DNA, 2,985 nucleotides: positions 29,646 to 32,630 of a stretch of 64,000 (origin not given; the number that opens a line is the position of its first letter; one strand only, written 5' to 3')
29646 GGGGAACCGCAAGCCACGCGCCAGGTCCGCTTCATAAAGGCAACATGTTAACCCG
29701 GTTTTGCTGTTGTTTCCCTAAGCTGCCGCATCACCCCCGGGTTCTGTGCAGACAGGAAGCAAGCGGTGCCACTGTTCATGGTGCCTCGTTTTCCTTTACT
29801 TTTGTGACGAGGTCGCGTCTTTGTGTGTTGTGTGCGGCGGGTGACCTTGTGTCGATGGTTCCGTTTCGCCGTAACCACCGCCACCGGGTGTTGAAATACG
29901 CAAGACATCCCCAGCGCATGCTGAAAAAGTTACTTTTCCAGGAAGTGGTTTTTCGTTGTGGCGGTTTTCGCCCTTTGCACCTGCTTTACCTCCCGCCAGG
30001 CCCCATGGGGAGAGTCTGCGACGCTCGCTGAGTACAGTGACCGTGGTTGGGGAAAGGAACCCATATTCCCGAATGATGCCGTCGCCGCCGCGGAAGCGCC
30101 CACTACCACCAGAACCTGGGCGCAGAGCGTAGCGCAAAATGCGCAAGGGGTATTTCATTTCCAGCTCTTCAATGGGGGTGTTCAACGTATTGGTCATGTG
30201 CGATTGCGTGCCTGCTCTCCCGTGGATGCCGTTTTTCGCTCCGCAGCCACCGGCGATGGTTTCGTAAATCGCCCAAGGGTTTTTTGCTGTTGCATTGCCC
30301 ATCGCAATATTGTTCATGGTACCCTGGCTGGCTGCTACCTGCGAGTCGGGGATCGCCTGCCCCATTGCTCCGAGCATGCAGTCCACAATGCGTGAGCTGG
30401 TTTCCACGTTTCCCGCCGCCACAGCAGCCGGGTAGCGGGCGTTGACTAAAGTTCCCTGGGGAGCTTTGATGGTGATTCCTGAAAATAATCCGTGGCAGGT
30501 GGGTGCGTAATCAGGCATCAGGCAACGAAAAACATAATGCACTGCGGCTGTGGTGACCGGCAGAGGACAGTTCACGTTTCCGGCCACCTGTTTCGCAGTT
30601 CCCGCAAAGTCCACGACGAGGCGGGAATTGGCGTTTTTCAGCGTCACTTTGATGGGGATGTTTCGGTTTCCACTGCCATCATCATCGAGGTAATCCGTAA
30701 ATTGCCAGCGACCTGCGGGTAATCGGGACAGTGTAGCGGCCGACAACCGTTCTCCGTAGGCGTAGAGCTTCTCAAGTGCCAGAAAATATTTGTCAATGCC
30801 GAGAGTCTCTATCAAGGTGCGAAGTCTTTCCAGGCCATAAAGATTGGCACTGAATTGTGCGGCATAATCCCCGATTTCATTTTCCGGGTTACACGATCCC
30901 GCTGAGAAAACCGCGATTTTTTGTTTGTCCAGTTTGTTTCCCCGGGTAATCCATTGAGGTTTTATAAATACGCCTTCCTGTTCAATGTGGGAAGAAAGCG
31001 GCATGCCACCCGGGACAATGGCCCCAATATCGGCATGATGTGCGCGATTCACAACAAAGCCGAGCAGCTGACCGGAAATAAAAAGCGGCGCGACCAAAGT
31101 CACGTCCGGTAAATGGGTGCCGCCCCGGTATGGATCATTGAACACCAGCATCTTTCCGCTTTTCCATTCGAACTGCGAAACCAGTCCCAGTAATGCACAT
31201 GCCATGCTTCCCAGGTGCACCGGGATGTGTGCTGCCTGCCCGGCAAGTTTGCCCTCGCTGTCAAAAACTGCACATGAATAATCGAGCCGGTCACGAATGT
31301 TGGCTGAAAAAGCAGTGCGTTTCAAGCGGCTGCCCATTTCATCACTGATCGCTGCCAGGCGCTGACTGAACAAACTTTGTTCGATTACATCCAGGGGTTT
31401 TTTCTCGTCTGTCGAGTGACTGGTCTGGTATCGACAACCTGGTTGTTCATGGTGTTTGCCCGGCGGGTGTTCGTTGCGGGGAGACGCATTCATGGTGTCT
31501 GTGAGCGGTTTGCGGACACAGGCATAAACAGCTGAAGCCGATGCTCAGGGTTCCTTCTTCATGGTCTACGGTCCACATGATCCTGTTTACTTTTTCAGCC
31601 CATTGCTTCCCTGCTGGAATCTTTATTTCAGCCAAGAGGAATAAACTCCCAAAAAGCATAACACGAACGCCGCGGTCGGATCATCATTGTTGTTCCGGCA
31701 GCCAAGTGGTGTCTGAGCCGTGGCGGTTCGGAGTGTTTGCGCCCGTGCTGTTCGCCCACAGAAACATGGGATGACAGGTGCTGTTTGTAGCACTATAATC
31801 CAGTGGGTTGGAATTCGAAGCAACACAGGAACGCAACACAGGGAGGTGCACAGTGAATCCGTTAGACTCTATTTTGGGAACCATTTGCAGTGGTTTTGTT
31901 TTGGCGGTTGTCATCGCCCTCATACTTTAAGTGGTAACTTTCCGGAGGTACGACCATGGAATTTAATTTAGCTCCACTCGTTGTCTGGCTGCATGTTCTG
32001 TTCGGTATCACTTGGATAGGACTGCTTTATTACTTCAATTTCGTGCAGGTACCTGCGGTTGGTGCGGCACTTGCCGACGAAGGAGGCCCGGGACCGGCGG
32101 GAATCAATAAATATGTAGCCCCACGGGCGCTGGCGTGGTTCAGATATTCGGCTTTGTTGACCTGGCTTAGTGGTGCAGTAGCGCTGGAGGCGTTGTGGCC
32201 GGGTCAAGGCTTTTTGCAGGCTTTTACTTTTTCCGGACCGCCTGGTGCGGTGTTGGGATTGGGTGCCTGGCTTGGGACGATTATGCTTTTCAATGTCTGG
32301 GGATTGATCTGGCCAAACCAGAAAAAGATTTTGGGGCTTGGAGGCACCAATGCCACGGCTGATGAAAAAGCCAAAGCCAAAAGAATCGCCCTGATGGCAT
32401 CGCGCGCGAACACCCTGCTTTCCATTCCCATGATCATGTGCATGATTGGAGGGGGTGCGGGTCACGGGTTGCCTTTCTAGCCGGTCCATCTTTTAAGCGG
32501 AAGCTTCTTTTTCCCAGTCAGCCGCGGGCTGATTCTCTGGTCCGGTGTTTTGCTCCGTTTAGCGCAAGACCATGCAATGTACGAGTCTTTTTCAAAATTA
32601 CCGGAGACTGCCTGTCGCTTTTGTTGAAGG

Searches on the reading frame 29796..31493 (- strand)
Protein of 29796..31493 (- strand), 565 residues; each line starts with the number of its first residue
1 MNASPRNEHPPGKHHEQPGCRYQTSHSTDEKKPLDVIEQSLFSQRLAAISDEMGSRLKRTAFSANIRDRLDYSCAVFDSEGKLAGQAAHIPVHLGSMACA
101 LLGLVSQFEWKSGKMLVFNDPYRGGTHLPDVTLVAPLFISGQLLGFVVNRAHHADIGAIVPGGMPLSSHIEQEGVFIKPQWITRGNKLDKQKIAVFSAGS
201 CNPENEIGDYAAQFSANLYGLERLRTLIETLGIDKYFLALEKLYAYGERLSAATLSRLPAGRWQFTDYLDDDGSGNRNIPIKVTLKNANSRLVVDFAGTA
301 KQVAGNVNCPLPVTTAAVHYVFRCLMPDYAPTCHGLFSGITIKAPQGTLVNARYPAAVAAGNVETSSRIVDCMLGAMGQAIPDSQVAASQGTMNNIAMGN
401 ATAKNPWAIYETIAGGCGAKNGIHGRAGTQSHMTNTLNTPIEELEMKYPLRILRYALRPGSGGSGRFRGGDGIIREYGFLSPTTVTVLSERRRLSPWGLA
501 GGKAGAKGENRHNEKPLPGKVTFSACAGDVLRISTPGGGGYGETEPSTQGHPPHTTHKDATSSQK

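Call 12: search_protein_families(library=ncbifam, proteins=[window:29796-31493:-], max_evalue=0.01)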
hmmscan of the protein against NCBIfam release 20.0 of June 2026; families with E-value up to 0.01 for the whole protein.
window:29796-31493:- (565 aa): 2 families
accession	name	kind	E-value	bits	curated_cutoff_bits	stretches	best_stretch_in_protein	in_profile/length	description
NF050157.1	CapLactmsBetCapB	equivalog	1.4e-51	175.5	1000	1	40-544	7-529/577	caprolactamase subunit beta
NF042976.1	AcphenoCarb_ApcD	equivalog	1.4e-19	69.9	1500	1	108-475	106-485/685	acetophenone carboxylase subunit delta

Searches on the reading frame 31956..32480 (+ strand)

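Call 46: search_protein_families(library=pfam, proteins=[window:31956-32480:+], max_evalue=0.01)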
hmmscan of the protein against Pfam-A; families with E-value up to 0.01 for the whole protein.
window:31956-32480:+ (174 aa): 1 family
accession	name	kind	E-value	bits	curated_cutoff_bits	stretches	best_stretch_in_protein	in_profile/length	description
PF06181.16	Urate_ox_N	-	4.8e-17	62.8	26.9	2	91-165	166-237/295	Urate oxidase N-terminal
